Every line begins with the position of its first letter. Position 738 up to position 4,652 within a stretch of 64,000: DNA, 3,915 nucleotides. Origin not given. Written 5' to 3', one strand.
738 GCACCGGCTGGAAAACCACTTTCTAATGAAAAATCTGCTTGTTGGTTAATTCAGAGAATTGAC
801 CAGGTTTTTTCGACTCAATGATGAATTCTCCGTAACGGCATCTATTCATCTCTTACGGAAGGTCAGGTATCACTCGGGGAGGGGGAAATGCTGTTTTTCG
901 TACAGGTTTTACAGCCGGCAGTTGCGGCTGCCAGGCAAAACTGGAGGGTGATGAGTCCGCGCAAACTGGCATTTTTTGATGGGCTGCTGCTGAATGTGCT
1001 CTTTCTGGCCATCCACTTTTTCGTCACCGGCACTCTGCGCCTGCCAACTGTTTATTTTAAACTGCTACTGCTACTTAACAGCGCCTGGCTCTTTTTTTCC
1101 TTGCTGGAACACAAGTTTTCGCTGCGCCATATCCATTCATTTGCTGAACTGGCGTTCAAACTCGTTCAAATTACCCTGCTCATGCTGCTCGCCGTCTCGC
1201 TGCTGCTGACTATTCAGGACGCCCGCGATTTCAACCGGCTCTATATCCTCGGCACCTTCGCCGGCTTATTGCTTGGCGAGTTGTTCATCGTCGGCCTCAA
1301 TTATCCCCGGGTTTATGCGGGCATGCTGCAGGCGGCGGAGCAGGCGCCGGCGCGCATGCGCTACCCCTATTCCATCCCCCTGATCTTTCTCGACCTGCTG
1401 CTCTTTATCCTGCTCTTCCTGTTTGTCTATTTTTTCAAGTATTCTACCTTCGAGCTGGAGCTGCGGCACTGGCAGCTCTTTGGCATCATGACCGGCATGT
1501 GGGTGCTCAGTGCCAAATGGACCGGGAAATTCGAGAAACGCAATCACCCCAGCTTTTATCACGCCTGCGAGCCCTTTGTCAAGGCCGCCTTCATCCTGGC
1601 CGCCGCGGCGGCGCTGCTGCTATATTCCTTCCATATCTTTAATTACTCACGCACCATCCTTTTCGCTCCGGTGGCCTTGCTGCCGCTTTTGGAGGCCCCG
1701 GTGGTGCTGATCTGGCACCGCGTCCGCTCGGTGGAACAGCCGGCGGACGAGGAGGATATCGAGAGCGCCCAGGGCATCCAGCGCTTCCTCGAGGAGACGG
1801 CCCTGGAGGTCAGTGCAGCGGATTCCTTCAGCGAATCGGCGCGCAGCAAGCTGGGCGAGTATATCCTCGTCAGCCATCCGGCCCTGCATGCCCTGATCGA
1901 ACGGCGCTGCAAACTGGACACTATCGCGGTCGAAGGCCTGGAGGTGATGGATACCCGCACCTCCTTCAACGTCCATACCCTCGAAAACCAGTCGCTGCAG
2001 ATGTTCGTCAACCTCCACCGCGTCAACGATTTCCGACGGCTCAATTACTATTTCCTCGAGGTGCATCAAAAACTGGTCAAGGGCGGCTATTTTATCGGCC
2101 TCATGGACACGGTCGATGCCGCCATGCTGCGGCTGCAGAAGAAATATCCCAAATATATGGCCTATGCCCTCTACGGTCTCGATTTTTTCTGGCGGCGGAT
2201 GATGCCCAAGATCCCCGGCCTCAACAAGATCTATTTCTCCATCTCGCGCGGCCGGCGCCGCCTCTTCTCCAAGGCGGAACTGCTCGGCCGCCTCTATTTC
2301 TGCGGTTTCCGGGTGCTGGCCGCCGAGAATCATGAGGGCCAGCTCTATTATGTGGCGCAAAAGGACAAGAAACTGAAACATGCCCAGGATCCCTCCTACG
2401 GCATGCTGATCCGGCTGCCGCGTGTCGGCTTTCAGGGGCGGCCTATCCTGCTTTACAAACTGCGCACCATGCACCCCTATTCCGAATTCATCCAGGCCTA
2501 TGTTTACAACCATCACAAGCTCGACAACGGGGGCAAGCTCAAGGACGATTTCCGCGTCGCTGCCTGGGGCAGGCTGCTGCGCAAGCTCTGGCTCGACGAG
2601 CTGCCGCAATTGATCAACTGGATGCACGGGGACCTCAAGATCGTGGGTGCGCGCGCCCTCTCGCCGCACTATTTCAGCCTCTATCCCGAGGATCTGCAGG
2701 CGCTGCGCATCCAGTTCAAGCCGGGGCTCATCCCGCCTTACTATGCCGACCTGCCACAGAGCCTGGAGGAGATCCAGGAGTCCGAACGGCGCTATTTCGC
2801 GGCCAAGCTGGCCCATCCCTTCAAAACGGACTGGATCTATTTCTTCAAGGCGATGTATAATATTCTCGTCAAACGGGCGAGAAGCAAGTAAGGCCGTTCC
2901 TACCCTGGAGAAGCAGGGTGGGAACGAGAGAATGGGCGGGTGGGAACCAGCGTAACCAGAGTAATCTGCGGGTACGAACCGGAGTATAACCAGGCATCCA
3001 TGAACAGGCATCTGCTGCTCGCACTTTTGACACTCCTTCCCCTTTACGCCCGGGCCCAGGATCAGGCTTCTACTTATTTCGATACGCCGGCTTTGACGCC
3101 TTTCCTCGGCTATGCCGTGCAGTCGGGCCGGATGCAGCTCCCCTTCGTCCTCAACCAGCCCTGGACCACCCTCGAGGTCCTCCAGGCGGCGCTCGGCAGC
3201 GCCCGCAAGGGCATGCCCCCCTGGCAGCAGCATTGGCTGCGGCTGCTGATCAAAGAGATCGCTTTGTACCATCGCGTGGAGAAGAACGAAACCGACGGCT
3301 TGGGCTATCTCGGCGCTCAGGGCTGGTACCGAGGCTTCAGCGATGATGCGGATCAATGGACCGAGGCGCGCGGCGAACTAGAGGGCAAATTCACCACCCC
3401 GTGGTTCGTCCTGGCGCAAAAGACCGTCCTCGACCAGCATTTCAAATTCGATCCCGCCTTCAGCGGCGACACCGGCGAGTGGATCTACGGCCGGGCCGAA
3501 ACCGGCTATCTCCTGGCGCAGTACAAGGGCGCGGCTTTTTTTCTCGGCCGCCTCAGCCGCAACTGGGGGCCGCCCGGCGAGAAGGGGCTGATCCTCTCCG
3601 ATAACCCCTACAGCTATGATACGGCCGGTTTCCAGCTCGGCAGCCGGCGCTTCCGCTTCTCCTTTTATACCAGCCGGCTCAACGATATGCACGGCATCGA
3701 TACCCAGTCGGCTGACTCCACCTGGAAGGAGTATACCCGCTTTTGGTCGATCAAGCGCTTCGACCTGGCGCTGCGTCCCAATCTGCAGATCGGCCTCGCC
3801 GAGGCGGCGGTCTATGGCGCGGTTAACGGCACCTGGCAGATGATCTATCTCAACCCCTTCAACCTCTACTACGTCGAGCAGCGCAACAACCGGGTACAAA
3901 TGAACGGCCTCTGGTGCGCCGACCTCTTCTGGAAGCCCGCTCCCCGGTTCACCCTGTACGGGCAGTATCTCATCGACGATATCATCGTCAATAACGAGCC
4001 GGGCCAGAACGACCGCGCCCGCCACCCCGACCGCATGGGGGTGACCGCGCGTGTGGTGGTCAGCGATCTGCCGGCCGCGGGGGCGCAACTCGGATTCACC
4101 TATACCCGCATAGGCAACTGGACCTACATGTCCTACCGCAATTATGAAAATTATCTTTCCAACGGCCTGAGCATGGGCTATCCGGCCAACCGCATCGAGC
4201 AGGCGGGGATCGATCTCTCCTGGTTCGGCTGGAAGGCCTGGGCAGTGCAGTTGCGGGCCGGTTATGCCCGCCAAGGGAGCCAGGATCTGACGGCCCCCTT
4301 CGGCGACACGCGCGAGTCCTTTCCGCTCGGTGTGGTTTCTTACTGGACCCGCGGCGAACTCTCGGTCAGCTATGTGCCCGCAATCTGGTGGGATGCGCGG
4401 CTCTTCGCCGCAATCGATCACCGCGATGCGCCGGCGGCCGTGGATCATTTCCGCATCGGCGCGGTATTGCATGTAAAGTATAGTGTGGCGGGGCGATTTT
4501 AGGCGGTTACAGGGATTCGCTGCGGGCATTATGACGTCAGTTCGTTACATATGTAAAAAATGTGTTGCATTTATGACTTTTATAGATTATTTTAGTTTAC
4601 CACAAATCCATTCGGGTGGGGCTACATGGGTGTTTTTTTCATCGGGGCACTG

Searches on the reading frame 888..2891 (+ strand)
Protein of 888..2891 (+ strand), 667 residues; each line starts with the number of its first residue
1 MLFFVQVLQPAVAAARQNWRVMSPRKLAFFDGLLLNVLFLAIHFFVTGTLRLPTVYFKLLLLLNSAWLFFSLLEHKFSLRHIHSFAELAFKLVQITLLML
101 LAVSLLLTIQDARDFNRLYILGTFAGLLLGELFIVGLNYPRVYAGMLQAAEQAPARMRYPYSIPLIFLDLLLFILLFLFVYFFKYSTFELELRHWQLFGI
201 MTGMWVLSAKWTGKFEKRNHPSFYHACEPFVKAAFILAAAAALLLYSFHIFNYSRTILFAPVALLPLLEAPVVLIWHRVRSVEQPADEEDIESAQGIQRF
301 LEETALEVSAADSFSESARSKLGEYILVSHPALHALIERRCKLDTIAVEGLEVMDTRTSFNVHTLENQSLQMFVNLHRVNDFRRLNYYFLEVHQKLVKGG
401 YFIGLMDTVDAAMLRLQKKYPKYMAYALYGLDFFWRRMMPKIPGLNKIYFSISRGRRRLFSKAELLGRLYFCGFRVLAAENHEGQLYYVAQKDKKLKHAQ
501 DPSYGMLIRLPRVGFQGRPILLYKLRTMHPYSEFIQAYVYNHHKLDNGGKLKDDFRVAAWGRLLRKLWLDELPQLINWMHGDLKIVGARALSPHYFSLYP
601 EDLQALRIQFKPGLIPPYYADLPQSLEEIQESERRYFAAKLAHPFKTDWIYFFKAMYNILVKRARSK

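Call 5: search_protein_families(library=ncbifam, proteins=[window:888-2891:+], max_evalue=0.01)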
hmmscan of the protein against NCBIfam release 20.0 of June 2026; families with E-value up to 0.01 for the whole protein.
window:888-2891:+ (667 aa): 10 families
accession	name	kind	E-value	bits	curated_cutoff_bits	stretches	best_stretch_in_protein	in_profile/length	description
TIGR03025.1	EPS_sugtrans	subfamily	5.2e-25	88.6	295.55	2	511-614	297-393/445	exopolysaccharide biosynthesis polyprenyl glycosylphosphotransferase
TIGR03023.1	WcaJ_sugtrans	equivalog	7.5e-18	65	410.75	1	511-614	302-397/453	undecaprenyl-phosphate glucose phosphotransferase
TIGR03022.1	WbaP_sugtrans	subfamily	4.7e-15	55.8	403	1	511-614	298-405/456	undecaprenyl-phosphate galactose phosphotransferase WbaP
NF041877.1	EPS_EpsZ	equivalog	3.3e-13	49.1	800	1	506-614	300-408/459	exopolysaccharide biosynthesis polyisoprenyl-phosphate hexose-1-phosphate transferase EpsZ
TIGR03013.1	EpsB_2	subfamily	2.2e-11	43.5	393.35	1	505-603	288-376/443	TIGR03013 family XrtA/PEP-CTERM system glycosyltransferase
NF052601.1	undeca_RfbP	equivalog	4.3e-11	42.5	330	1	512-614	85-191/244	undecaprenyl-phosphate galactose phosphotransferase family protein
NF011751.0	PRK15204.1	equivalog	1.6e-10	40.2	907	1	512-615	319-426/476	undecaprenyl-phosphate galactose phosphotransferase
NF007518.0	PRK10124.1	equivalog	4e-09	35.7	684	1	506-613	308-407/464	undecaprenyl-phosphate glucose phosphotransferase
NF050817.1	PolSacchBiosHfsE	equivalog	3.5e-08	32.6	750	1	506-590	306-381/467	polysaccharide biosynthesis protein HfsE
NF045514.1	glycotran_HepC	equivalog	1e-05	24.9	140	1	512-591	157-212/220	heterocyst development glycosyltransferase HepC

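Call 6: search_protein_families(library=pfam, proteins=[window:888-2891:+], max_evalue=0.01)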
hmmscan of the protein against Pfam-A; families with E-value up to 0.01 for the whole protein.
window:888-2891:+ (667 aa): 1 family
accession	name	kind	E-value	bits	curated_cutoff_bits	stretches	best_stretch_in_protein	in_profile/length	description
PF02397.22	Bac_transf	-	9.9e-19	68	27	1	506-617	35-135/179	Bacterial sugar transferase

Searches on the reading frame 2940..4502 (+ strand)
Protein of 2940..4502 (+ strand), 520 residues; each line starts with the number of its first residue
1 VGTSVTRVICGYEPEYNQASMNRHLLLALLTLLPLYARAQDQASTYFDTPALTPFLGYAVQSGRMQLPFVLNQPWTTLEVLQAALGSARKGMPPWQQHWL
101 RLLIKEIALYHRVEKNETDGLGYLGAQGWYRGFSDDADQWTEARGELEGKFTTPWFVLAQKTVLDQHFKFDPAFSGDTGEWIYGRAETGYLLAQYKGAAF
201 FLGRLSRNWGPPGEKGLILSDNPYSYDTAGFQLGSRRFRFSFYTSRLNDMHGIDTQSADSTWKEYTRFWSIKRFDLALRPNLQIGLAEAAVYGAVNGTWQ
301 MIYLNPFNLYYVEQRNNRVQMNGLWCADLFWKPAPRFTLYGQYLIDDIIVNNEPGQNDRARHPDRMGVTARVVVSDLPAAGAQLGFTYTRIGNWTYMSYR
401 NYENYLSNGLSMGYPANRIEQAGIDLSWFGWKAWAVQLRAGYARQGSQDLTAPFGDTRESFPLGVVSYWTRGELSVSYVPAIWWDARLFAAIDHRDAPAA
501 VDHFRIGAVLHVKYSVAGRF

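Call 5: search_protein_families(library=ncbifam, proteins=[window:2940-4502:+], max_evalue=0.01)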
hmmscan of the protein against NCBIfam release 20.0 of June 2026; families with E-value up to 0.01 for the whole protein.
window:2940-4502:+ (520 aa): 0 families

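Call 6: search_protein_families(library=pfam, proteins=[window:2940-4502:+], max_evalue=0.01)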
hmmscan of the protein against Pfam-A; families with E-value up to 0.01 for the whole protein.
window:2940-4502:+ (520 aa): 1 family
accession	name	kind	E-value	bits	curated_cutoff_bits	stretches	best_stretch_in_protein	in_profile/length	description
PF14052.12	Caps_assemb_Wzi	-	0.00052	19.6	30.1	1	183-347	67-238/392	Capsule assembly protein Wzi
